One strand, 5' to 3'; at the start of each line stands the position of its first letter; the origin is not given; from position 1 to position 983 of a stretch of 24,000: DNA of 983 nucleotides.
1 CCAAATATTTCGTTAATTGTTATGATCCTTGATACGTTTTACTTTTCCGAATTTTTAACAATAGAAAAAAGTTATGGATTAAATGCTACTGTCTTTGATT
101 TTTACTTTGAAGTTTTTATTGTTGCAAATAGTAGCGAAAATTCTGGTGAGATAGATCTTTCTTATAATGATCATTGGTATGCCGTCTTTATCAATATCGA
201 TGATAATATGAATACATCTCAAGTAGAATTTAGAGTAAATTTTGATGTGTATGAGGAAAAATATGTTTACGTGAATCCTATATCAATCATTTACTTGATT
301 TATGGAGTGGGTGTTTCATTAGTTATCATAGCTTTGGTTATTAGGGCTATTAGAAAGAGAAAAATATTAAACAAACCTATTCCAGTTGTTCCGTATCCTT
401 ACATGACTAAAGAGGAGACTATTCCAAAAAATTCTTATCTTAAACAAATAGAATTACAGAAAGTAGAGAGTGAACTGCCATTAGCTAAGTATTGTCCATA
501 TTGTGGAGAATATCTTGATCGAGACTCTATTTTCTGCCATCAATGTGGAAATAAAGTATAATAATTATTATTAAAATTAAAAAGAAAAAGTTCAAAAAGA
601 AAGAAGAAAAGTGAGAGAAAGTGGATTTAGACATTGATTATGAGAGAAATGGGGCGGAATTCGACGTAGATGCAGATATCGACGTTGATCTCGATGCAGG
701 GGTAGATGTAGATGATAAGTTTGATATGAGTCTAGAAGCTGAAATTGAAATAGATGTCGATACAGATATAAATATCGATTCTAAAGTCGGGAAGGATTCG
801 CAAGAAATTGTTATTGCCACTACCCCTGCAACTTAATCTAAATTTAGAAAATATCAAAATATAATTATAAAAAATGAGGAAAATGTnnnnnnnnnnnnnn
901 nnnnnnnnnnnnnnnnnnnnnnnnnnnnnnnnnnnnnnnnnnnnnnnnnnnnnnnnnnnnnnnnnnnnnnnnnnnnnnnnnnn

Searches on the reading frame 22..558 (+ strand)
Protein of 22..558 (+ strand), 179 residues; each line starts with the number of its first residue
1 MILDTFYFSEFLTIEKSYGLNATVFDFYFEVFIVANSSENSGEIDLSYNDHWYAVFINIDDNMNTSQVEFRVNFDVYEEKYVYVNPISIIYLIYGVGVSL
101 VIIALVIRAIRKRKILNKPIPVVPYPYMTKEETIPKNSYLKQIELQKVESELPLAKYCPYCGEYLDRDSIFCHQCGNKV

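Call 5: search_protein_families(library=pfam, proteins=[window:22-558:+], max_evalue=0.1)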
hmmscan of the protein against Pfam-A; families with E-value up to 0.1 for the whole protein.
window:22-558:+ (179 aa): 7 families
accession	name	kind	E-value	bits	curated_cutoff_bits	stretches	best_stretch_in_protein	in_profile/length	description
PF13248.11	Zn_ribbon_3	-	1.6e-06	27.8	27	1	156-178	3-25/26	zinc-ribbon domain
PF13240.11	Zn_Ribbon_1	-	1.3e-05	25.2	25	1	157-178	1-22/23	zinc-ribbon domain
PF24460.1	DUF7575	-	6e-05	22.8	28.5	1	158-178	6-26/28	Domain of unknown function (DUF7575)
PF12773.13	DZR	-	0.00023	21.7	27.3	1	156-176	25-45/45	Double zinc ribbon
PF17032.10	Zn_ribbon_15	-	0.0049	18.1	28.9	1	147-176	51-73/73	zinc-ribbon family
PF14369.11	Zn_ribbon_19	-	0.022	15.3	30.8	0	169-179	2-12/35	zinc-ribbon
PF18912.6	DZR_2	-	0.057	13.7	27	1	156-178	8-30/56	Double zinc ribbon domain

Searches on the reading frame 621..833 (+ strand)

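Call 5: search_protein_families(library=pfam, proteins=[window:621-833:+], max_evalue=0.1)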
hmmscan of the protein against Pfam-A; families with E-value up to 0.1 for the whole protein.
window:621-833:+ (71 aa): 2 families
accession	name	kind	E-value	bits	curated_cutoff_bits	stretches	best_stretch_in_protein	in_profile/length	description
PF17961.7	Big_8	-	0.029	15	22.9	1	13-67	7-59/103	Bacterial Ig domain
PF10082.15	BBP2_2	-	0.071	12.4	23.7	1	6-58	52-102/378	Putative beta-barrel porin 2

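Call 7: search_protein_families(library=ncbifam, proteins=[window:621-833:+], max_evalue=1)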
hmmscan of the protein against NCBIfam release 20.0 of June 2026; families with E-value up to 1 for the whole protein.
window:621-833:+ (71 aa): 3 families
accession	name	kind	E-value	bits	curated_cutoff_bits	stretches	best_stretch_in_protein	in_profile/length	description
NF033845.1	MSCRAMM_ClfB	exception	0.0049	14.8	999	1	14-59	706-751/871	MSCRAMM family adhesin clumping factor ClfB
NF000535.3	MSCRAMM_SdrC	exception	0.0093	14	1700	1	15-55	721-761/963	MSCRAMM family adhesin SdrC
NF012181.0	MSCRAMM_SdrD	exception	0.016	12.6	2500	1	15-54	1267-1306/1379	MSCRAMM family adhesin SdrD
